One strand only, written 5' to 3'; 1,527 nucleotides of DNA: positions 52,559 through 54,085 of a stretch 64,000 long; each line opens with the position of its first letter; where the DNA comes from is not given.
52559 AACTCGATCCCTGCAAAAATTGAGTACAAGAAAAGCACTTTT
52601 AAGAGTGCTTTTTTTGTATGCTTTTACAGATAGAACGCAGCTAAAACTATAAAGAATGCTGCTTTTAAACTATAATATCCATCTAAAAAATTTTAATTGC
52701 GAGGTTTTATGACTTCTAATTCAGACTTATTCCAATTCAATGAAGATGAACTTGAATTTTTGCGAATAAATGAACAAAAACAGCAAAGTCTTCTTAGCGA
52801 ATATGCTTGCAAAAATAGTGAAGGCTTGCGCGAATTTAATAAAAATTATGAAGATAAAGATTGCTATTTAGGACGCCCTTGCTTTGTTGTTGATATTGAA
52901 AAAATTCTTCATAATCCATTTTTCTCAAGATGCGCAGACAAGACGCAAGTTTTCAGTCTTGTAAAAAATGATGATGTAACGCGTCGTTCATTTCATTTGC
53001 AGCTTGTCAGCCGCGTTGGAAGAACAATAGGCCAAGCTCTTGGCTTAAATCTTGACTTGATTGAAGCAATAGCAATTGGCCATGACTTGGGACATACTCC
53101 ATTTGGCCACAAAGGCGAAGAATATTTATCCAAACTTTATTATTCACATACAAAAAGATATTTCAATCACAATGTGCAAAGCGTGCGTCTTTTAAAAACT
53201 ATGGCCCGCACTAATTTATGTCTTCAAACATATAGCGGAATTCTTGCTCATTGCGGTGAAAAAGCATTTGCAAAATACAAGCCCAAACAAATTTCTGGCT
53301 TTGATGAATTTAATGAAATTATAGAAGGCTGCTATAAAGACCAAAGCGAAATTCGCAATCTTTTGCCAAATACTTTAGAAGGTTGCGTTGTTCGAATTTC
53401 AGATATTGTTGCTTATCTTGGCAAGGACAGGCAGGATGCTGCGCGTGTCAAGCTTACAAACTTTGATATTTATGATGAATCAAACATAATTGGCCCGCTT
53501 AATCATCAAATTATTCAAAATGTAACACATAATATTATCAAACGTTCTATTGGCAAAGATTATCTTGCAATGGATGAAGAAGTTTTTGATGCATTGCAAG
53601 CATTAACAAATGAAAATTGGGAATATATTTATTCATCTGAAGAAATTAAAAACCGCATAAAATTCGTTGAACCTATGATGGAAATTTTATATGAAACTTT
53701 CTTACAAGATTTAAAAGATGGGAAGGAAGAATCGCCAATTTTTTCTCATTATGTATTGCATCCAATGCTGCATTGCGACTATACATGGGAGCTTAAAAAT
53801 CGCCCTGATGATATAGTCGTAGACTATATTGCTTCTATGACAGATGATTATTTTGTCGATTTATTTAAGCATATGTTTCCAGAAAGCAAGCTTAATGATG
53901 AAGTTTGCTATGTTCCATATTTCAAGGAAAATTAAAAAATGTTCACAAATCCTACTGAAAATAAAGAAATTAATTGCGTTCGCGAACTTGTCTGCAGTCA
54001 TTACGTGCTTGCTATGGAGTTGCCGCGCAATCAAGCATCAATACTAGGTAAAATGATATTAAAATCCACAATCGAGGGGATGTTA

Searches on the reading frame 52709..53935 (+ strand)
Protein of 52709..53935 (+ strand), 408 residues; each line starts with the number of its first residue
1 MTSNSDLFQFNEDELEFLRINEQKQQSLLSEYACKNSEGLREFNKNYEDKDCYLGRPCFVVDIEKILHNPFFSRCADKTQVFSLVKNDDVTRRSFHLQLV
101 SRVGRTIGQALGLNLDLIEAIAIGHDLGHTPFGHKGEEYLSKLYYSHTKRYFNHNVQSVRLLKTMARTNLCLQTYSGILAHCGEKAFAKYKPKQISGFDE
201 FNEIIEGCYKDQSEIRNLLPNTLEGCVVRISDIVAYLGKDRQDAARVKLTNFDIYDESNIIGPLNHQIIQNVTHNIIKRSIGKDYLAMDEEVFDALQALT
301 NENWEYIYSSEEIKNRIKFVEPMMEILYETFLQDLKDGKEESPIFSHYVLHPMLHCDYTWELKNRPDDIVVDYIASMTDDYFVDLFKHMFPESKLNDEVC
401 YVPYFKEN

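Call 5: search_protein_families(library=pfam, proteins=[window:52709-53935:+])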
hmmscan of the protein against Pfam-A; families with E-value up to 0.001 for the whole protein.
window:52709-53935:+ (408 aa): 2 families
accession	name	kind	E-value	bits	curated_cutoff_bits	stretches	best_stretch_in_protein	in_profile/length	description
PF01966.28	HD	-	5.2e-08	33.6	22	1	96-206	4-93/116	HD domain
PF13286.11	HD_assoc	-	3.2e-07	31.2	22.2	1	287-387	2-90/91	Phosphohydrolase-associated domain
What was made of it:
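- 52709..53935 (+): HD-domain dGTP-triphosphohydrolase-like gene (408 aa). It is a neighbour and probably not part of the unit. Pfam HD plus HD_assoc (call 5).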

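Call 35: search_protein_families(library=ncbifam, proteins=[window:52709-53935:+], max_evalue=0.01)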
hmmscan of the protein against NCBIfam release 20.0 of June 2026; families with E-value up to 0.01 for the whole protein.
window:52709-53935:+ (408 aa): 11 families
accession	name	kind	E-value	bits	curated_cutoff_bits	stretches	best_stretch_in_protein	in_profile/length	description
NF002327.0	PRK01286.1-2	equivalog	2e-59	201.4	393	1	20-390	7-337/345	deoxyguanosinetriphosphate triphosphohydrolase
NF002329.0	PRK01286.1-4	equivalog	9.1e-43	146.8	494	2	22-183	8-165/342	deoxyguanosinetriphosphate triphosphohydrolase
TIGR01353.1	dGTP_triPase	subfamily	3.9e-36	125.4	152.35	2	58-254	4-225/389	dGTP triphosphohydrolase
NF002326.0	PRK01286.1-1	equivalog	1.1e-33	117.2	390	1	24-392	4-375/379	deoxyguanosinetriphosphate triphosphohydrolase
NF002328.0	PRK01286.1-3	equivalog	1.5e-28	99.9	467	1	55-270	37-252/404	deoxyguanosinetriphosphate triphosphohydrolase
NF002829.0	PRK03007.1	equivalog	4.3e-24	85.2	385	1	48-248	22-228/425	deoxyguanosinetriphosphate triphosphohydrolase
NF002330.0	PRK01286.1-5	equivalog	6.6e-24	84.8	511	1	40-268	10-229/384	deoxyguanosinetriphosphate triphosphohydrolase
NF041026.1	antiphage_dGTPase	exception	3.3e-21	75.9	400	2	55-179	15-154/425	anti-phage deoxyguanosine triphosphatase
NF002205.0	PRK01096.1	equivalog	2.5e-18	66.4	439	2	50-154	19-139/444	deoxyguanosinetriphosphate triphosphohydrolase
NF003701.1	PRK05318.1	subfamily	1.8e-16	60.1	383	1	55-166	16-137/426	anti-phage deoxyguanosine triphosphatase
NF003429.0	PRK04926.1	equivalog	8.2e-11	41.4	405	1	59-144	32-136/500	dGTPase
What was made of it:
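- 52709..53935 (+): NCBIfam dGTPase models match below their cut-offs (call 35).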
